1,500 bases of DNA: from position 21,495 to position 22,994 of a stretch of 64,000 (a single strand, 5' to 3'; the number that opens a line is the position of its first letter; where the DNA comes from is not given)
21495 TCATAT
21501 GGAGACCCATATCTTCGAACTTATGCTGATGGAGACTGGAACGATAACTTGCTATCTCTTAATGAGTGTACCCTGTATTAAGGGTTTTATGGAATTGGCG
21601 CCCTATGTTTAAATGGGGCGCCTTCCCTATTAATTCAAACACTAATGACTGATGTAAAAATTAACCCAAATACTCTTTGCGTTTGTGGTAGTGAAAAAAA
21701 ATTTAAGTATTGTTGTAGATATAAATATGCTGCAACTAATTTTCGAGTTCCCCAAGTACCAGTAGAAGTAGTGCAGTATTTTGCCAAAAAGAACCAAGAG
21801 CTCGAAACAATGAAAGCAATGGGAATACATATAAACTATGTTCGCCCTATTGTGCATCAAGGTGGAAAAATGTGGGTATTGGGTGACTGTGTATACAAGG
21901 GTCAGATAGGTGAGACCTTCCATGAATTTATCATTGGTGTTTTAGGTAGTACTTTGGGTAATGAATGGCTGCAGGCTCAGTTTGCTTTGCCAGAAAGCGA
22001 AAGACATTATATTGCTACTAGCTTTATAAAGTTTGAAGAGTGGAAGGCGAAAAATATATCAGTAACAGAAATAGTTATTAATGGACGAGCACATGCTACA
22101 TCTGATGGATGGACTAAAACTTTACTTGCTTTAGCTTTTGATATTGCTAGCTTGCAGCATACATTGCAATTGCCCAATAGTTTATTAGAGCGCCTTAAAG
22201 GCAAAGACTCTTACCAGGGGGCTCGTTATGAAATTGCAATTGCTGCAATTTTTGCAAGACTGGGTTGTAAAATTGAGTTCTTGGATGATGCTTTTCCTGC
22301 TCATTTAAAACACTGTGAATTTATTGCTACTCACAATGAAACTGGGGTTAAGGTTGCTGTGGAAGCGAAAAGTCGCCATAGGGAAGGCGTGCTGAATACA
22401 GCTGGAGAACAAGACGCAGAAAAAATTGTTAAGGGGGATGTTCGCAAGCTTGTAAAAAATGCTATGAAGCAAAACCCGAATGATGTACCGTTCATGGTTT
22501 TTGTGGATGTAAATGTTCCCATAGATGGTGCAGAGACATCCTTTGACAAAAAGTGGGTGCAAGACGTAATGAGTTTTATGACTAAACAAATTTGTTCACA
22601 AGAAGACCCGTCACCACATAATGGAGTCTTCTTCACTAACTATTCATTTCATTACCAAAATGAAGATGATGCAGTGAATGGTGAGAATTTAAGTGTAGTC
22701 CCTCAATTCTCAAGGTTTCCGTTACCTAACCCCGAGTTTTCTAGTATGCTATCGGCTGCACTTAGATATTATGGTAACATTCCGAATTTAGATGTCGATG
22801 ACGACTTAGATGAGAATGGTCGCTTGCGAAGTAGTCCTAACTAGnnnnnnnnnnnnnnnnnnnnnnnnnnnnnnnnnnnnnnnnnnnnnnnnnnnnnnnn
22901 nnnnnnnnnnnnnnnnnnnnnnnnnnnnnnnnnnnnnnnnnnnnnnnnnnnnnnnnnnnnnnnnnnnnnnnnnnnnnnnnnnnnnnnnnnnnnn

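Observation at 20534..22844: Island cargo: promoter-driven trio including a SEC-C-motif protein with a PD-(D/E)xK-like core; candidate uncharacterised defence or addiction module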

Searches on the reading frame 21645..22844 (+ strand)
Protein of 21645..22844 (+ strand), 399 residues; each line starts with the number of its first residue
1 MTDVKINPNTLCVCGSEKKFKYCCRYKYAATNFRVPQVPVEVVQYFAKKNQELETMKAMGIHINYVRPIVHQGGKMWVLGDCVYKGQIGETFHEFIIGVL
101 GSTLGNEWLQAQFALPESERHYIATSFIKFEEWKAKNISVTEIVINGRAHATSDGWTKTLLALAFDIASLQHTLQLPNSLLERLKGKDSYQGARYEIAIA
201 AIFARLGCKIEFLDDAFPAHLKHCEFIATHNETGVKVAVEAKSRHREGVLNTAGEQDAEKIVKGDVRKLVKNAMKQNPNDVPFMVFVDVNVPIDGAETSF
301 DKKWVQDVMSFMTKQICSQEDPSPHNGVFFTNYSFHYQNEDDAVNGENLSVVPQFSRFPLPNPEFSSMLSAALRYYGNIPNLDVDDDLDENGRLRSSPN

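Call 6: search_protein_families(library=pfam, proteins=[window:21645-22844:+], max_evalue=1)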
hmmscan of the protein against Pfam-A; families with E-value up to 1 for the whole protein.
window:21645-22844:+ (399 aa): 2 families
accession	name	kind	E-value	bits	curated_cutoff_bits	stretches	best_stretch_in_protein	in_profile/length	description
PF02810.21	SEC-C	-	5.5e-05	23.4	20.4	1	9-24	2-17/19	SEC-C motif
PF19955.5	EAD1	-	0.19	12.6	24.2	0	258-284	59-83/90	Effector-associated domain 1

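Call 7: search_protein_families(library=padloc, proteins=[window:21645-22844:+], max_evalue=1)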
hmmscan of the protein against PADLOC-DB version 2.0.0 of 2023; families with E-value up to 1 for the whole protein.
window:21645-22844:+ (399 aa): 3 families
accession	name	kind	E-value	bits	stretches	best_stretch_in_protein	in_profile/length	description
PDLC00833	E1-E2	-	7.4e-05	20.3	1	3-29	169-195/222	E1-E2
PDLC00865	E2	-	8.4e-05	20.1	1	5-31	169-196/219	E2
PDLC00872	E2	-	0.00093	16.7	1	4-32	166-194/216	E2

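Call 8: search_protein_families(library=ncbifam, proteins=[window:21645-22844:+], max_evalue=1)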
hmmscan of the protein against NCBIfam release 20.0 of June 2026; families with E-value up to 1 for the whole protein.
window:21645-22844:+ (399 aa): 6 families
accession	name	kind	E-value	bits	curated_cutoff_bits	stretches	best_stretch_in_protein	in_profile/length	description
TIGR04102.1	SWIM_PBPRA1643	hypoth_equivalog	0.0028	18.1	68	1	6-24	89-107/108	PBPRA1643 family SWIM/SEC-C metal-binding motif protein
NF004088.0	PRK05590.1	equivalog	0.017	15.5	140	1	4-25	143-164/166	hypothetical protein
NF002592.0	PRK02250.1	equivalog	0.028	14.5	158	1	3-24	145-166/167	hypothetical protein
NF002449.0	PRK01617.1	equivalog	0.05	14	141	1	5-24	133-152/154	hypothetical protein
NF001213.0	PRK00183.1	equivalog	0.15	12.1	158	1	4-25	132-153/157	hypothetical protein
NF002486.0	PRK01752.1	equivalog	0.18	11.8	120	1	11-24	140-153/157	YchJ family protein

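Call 9: search_solved_structures(query=window:21645-22844:+, max_evalue=10)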
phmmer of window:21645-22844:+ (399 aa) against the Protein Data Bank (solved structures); distinct sequences matched with E-value up to 10: 7.
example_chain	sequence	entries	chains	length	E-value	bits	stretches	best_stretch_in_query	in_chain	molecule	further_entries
9l6b_C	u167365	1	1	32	0.27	13.2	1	5-24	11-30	UPF0225 protein YchJ -C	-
5llb_C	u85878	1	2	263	0.68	11.9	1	117-161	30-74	Polyphosphate kinase 2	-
5ll0_A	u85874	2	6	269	0.71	11.8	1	117-161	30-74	Polyphosphate kinase 2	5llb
4yeg_A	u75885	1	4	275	0.74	11.8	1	117-161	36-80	Polyphosphate kinase 2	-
5llf_A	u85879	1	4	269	0.85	11.6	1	117-161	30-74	Polyphosphate kinase 2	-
1ozb_I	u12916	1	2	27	0.87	11.5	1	6-27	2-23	Preprotein translocase secA subunit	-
5xnw_A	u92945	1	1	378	1.3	10.9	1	78-133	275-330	Adenylate cyclase ExoY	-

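Call 11: search_protein_families(library=phrogs, proteins=[window:21645-22844:+], max_evalue=0.1)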
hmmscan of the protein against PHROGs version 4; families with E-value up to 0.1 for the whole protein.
window:21645-22844:+ (399 aa): 1 family
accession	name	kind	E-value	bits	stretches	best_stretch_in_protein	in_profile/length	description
phrog_30159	-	unknown function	0.0047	18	1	4-24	42-62/69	-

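Call 12: find_homologous_proteins(query=window:21645-22844:+)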
Query window:21645-22844:+ (399 aa): 906 proteins with E <= 0.001 among 3278 candidates; the best 120 are listed.
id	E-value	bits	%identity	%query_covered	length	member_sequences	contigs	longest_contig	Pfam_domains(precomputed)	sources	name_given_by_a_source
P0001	2.0e-274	927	100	100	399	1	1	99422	-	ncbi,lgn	-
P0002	1.9e-127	443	51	96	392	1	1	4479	PF02810.22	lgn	-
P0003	9.4e-120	418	49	94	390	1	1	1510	PF02810.22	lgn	-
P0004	6.7e-118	412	49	94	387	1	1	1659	PF02810.22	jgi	-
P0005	7.0e-117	409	52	88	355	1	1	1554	-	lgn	-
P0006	1.5e-116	408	49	96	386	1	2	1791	PF02810.22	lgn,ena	-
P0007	6.6e-114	399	49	95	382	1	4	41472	PF02810.22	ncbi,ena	-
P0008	1.3e-113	398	46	94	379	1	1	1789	-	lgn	-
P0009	2.5e-110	387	47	95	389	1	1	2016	PF02810.22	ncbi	-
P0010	3.2e-110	387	46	96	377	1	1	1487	PF02810.22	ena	-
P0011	2.8e-109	384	48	95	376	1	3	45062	PF02810.22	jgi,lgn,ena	-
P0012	1.3e-108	381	48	95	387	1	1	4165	PF02810.22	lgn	-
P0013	2.3e-108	381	50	84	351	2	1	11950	-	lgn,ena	-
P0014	2.3e-108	381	45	94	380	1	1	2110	-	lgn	-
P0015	5.9e-107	376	47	95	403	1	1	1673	PF02810.22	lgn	-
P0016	1.4e-106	375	46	96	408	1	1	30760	PF02810.22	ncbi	ncbi:YecA family protein [Patescibacteria group bacterium]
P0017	1.6e-106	375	47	97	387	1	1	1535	PF02810.22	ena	-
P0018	6.7e-106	372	47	94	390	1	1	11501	PF02810.22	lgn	-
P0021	9.7e-104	365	46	96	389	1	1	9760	PF02810.22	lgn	-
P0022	1.1e-103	365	47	95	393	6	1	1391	PF02810.22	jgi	-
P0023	1.3e-103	365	44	96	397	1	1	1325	PF02810.22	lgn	-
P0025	8.5e-103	362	44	96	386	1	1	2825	PF02810.22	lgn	-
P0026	1.6e-102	361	47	95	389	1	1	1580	PF02810.22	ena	-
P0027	2.4e-102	361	46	95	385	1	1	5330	PF02810.22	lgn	-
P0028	2.8e-102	361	46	95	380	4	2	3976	PF02810.22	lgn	-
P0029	3.0e-102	360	46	98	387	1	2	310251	PF02810.22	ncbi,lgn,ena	-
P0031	1.0e-101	359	44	96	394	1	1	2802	PF02810.22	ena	-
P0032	1.9e-101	358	48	96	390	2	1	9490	PF02810.22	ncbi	-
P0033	2.7e-101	357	47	95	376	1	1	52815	PF02810.22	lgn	-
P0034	3.2e-101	357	47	96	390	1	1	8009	PF02810.22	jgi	jgi:hypothetical protein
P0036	4.7e-101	357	46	95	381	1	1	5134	PF02810.22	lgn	-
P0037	1.1e-100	355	43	97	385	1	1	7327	PF02810.22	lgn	-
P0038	1.2e-100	355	46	97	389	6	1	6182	PF02810.22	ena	-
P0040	1.5e-100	355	46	95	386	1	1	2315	PF02810.22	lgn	-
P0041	1.7e-100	355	46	95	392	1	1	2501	PF02810.22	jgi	jgi:hypothetical protein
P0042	2.5e-100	354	45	96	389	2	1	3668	PF02810.22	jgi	-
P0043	3.5e-100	354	46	95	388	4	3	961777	-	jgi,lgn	jgi:hypothetical protein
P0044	4.7e-100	353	46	96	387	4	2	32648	PF02810.22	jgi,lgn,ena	-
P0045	5.3e-100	353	46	95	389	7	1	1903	PF02810.22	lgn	-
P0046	5.3e-100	353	46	95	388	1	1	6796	PF02810.22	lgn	-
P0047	7.2e-100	353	45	95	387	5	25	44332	PF02810.22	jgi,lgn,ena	-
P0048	7.6e-100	353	46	97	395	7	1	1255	PF02810.22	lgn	-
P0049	1.8e-99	351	45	96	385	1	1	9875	PF02810.22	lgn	-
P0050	1.8e-99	351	46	98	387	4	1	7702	PF02810.22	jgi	-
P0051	3.1e-99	351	45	96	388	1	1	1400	PF02810.22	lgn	-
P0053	4.0e-99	350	46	96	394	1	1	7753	PF02810.22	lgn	-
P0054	6.2e-99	350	46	96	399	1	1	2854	PF02810.22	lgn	-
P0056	1.2e-98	349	45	95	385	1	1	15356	PF02810.22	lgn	-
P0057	1.2e-98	349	43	96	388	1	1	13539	PF02810.22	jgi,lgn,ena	-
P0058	1.8e-98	348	46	95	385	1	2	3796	PF02810.22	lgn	-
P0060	2.8e-98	347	45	96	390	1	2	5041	PF02810.22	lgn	-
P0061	4.0e-98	347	46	83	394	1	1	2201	PF02810.22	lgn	-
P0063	2.1e-97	345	45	98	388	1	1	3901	PF02810.22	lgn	-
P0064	3.0e-97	344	45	96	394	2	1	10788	PF02810.22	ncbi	-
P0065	3.5e-97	344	43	96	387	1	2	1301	PF02810.22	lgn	-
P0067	6.5e-97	343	46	96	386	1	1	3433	PF02810.22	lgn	-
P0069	1.5e-96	342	44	96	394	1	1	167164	PF02810.22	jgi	jgi:hypothetical protein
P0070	1.7e-96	342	45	96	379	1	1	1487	PF02810.22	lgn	-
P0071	3.6e-96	340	46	94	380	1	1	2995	PF02810.22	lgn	-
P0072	4.6e-96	340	44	95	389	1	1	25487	PF02810.22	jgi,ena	-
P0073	6.8e-96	340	43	97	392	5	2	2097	PF02810.22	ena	-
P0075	8.1e-96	339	44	95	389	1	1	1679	PF02810.22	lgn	-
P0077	1.5e-95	338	43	95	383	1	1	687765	PF02810.22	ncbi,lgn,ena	-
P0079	1.9e-95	338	46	96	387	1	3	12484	PF02810.22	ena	-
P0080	3.0e-95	337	43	96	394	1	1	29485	PF02810.22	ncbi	-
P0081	3.6e-95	337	45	86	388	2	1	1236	PF02810.22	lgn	-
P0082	4.5e-95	337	43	95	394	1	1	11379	PF02810.22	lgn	-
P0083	3.1e-94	334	43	95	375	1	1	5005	PF02810.22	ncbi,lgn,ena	-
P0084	3.6e-94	334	45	95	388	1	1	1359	PF02810.22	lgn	-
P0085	5.3e-94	333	44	96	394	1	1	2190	PF02810.22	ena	-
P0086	5.6e-94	333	42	96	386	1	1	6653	PF02810.22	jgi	-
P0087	7.0e-94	333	44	95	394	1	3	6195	PF02810.22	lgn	-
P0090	1.3e-93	332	42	95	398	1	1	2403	PF02810.22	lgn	-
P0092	4.0e-93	330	42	96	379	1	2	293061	PF02810.22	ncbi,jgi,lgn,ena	ncbi:MAG: SEC-C domain-containing protein [Candidatus Paceibacterota bacterium]|jgi:hypothetical pro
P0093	4.4e-93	330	43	95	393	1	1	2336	PF02810.22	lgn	-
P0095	1.2e-92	329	44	95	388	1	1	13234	PF02810.22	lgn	-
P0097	1.7e-92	328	42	98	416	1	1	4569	PF02810.22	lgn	-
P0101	3.2e-92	327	42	96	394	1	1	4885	PF02810.22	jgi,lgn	-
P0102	3.7e-92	327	40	96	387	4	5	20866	PF02810.22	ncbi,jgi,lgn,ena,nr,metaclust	ncbi:MAG: hypothetical protein UV98_C0031G0006 [Parcubacteria group bacterium GW2011_GWB1_43_6]|nr:M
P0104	7.8e-92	326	44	96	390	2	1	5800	PF02810.22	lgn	-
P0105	1.2e-91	326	42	95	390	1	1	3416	PF02810.22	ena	-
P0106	1.7e-91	325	42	96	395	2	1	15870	PF02810.22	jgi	-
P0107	2.1e-91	325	41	95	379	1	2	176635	PF02810.22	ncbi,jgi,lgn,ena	ncbi:MAG: SEC-C metal-binding domain-containing protein [Patescibacteria group bacterium]|jgi:hypoth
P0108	2.2e-91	325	43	96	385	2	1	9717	PF02810.22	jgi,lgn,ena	-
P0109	3.2e-91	324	42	95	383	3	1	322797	PF02810.22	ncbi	ncbi:MAG: SEC-C metal-binding domain-containing protein [Patescibacteria group bacterium]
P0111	3.5e-91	324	41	97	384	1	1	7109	PF02810.22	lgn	-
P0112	5.6e-91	323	43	97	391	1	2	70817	PF02810.22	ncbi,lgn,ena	-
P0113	7.7e-91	323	44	94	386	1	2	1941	PF02810.22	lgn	-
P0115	1.0e-90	322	43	95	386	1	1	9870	PF02810.22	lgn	-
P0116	1.4e-90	322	42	96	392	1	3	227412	PF02810.22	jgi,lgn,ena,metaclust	metaclust:\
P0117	1.8e-90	322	41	96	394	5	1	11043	PF02810.22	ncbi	-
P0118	2.5e-90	321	44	96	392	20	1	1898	PF02810.22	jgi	-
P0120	5.5e-90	320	41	95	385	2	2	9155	PF02810.22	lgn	-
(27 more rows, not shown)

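Call 14: find_encoding_contigs(protein=P0043, flank=6000, max_places=3)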
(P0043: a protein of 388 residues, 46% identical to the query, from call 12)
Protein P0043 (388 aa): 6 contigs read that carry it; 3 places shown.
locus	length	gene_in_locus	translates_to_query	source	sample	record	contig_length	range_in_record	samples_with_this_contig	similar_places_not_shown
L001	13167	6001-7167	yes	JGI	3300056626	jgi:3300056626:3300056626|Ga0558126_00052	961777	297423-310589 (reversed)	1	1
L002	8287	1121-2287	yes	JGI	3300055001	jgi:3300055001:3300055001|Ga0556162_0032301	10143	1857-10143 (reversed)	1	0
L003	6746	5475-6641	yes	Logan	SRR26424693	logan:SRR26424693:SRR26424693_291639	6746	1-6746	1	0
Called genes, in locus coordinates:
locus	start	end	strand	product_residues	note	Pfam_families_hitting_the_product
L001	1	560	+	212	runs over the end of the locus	PF00293:NUDIX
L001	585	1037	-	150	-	-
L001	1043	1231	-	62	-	PF12728:HTH_17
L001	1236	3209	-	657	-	PF01555:N6_N4_Mtase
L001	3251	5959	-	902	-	PF00270:DEAD (faint), PF04851:ResIII, PF19778:RE_endonuc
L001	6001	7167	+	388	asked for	-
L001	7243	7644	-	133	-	-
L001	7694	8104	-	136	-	PF08818:DUF1801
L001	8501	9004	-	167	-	-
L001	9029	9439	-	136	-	PF13473:Cupredoxin_1 (weak)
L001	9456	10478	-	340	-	PF00403:HMA, PF13386:DsbD_2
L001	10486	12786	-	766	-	PF00403:HMA, PF08282:Hydrolase_3 (faint), PF00122:E1-E2_ATPase, PF00702:Hydrolase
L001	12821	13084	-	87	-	PF02583:Trns_repr_metal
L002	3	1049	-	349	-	?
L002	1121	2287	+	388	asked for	-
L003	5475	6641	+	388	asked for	-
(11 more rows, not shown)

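Call 15: find_encoding_contigs(protein=P0077, flank=6000, max_places=3)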
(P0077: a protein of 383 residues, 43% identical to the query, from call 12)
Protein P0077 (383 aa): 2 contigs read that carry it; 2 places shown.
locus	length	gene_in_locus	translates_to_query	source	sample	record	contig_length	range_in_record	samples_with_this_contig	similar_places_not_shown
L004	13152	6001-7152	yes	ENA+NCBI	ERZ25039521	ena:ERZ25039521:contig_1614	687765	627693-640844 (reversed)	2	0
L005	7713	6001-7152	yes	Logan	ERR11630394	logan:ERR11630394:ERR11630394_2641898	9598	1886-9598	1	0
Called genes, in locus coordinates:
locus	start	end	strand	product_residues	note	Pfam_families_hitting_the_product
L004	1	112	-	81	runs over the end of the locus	PF12728:HTH_17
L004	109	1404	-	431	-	PF13481:AAA_25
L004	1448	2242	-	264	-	-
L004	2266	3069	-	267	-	PF00300:His_Phos_1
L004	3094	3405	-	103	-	-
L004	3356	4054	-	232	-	PF00078:RVT_1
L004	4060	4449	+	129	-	PF22296:bAvd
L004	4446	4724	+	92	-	-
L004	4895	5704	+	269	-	-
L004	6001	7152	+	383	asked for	PF02810:SEC-C (weak)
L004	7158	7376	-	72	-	-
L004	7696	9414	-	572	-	PF00239:Resolvase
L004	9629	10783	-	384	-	PF00589:Phage_integrase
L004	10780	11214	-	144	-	-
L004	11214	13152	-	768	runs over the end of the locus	PF09250:Prim-Pol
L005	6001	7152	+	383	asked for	PF02810:SEC-C (weak)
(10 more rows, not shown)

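Call 18: search_solved_structures(query=A1, max_evalue=10, show_alignments=2)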
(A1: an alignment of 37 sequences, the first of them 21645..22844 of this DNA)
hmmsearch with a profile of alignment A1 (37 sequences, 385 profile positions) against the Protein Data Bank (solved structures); distinct sequences matched with E-value up to 10: 12.
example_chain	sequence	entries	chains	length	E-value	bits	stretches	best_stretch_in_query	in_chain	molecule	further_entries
1ozb_I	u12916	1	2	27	2.4e-07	33.1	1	3-26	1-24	Preprotein translocase secA subunit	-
1sx0_A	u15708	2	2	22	4.8e-07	32.1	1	3-22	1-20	SecA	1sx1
9l6b_C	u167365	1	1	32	1.1e-06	31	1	3-22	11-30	UPF0225 protein YchJ -C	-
1tm6_A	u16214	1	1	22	2e-06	30.1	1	5-23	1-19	Preprotein translocase secA subunit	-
3iqy_A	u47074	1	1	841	0.0001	24.5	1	3-23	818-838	Protein translocase subunit secA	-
1tf2_A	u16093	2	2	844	0.0001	24.5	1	3-23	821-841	Preprotein translocase secA subunit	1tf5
2i9w_A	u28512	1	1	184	0.058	15.4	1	2-22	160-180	Hypothetical protein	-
9oqd_B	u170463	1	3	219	0.31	13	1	323-370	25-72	MAB-18B Fab heavy chain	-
2jq5_A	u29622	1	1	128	0.73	11.8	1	9-37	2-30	SEC-C motif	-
2jel_H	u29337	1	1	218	0.89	11.5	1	323-370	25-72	JEL42 FAB FRAGMENT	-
7o85_C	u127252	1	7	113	1.2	11.1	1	314-362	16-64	Fab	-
9l6b_A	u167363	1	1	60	1.3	10.9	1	8-37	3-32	UPF0225 protein YchJ -A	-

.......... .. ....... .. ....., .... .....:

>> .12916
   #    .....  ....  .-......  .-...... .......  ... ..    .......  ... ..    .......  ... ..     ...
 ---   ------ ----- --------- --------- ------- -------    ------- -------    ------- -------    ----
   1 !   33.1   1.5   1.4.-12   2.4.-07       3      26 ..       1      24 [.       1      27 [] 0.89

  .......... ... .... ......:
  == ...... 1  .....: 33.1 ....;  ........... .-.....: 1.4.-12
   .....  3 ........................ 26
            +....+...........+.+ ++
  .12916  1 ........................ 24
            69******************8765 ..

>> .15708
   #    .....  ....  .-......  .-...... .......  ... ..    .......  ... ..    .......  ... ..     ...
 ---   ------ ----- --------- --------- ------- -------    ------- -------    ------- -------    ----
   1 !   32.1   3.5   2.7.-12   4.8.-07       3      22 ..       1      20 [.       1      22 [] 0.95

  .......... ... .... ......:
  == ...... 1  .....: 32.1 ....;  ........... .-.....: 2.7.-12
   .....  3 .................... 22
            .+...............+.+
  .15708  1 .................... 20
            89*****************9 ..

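Call 19: find_related_loci(query=A1, collection=genome_contigs, flank=8000)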
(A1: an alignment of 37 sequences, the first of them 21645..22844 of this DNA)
Query A1 (399 aa) in genome_contigs; peptide patterns used: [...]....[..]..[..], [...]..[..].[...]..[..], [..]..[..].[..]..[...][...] (x = any residue, [..] = any of these).
218 stretches matched a pattern; 39 encode a relative of the query (tblastn E <= 1e-3); 38 distinct loci.
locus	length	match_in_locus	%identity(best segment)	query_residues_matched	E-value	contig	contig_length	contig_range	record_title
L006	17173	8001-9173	46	4-386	7e-113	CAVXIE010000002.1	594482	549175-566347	MAG: Candidatus Staskawiczbacteria bacterium isolate MFD03044.bin.2.105 genome assembly, contig: contig_30693, whole gen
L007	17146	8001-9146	47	5-391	1e-108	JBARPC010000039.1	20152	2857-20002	MAG: Minisyncoccales bacterium isolate MFD13423_ilm_asm_bin13 k127_156441, whole genome shotgun sequence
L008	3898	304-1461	45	4-387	1e-109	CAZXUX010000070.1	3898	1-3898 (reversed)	MAG TPA_asm: uncultured Gammaproteobacteria bacterium isolate SRP342105_co1_333 genome assembly, contig: NODE_34403_leng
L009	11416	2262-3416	46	1-389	5e-104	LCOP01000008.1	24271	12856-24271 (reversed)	MAG: Parcubacteria group bacterium GW2011_GWA1_47_8 UY07_C0008, whole genome shotgun sequence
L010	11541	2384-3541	47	5-390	2e-103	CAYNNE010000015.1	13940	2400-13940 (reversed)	MAG TPA_asm: uncultured Candidatus Saccharibacteria bacterium isolate SRP178908_co2_278 genome assembly, contig: NODE_22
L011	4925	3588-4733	47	3-388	7e-101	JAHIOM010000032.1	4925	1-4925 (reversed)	MAG: Patescibacteria group bacterium isolate KR13_S3.mb.134 KR13_S3.mb.134_k141_477869, whole genome shotgun sequence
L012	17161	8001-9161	43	9-398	1e-99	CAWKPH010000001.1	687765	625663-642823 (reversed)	MAG: uncultured bacterium isolate MFD04540.bin.1.3 genome assembly, contig: contig_1614, whole genome shotgun sequence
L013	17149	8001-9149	43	5-385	3e-97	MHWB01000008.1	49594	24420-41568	MAG: Candidatus Zambryskibacteria bacterium RIFCSPLOWO2_01_FULL_39_39 rifcsplowo2_01_scaffold_3293, whole genome shotgun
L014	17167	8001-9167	43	4-385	1e-95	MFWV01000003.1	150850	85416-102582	MAG: Candidatus Pacebacteria bacterium RIFOXYA1_FULL_38_18 rifoxya1_full_scaffold_18, whole genome shotgun sequence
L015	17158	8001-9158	43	3-392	2e-95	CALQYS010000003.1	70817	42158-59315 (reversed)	MAG: Candidatus Nomurabacteria bacterium isolate Ike-100m-2 genome assembly, contig: Ike-100-c126, whole genome shotgun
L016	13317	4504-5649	41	5-382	1e-94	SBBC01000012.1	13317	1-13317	MAG: Candidatus Microgenomatus auricola isolate Bin_28_1_1 Hy_contig20333, whole genome shotgun sequence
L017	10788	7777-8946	45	4-385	8e-95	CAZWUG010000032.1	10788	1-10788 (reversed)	MAG TPA_asm: uncultured Gammaproteobacteria bacterium isolate SRP192927_co2_814 genome assembly, contig: NODE_11685_leng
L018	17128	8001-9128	42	5-383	9e-95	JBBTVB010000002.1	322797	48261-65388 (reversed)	MAG: Patescibacteria group bacterium isolate H32-bin092_1 H32_bin092_1_000000000002, whole genome shotgun sequence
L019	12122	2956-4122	43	4-385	1e-93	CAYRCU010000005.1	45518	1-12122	MAG TPA_asm: uncultured Gammaproteobacteria bacterium isolate SRP338002_co1_166 genome assembly, contig: NODE_736_length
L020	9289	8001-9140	45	5-382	1e-92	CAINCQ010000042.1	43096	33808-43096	uncultured bacterium isolate AM-2014-D8_bin-0821 genome assembly, contig: bin-0821:42/42, whole genome shotgun sequence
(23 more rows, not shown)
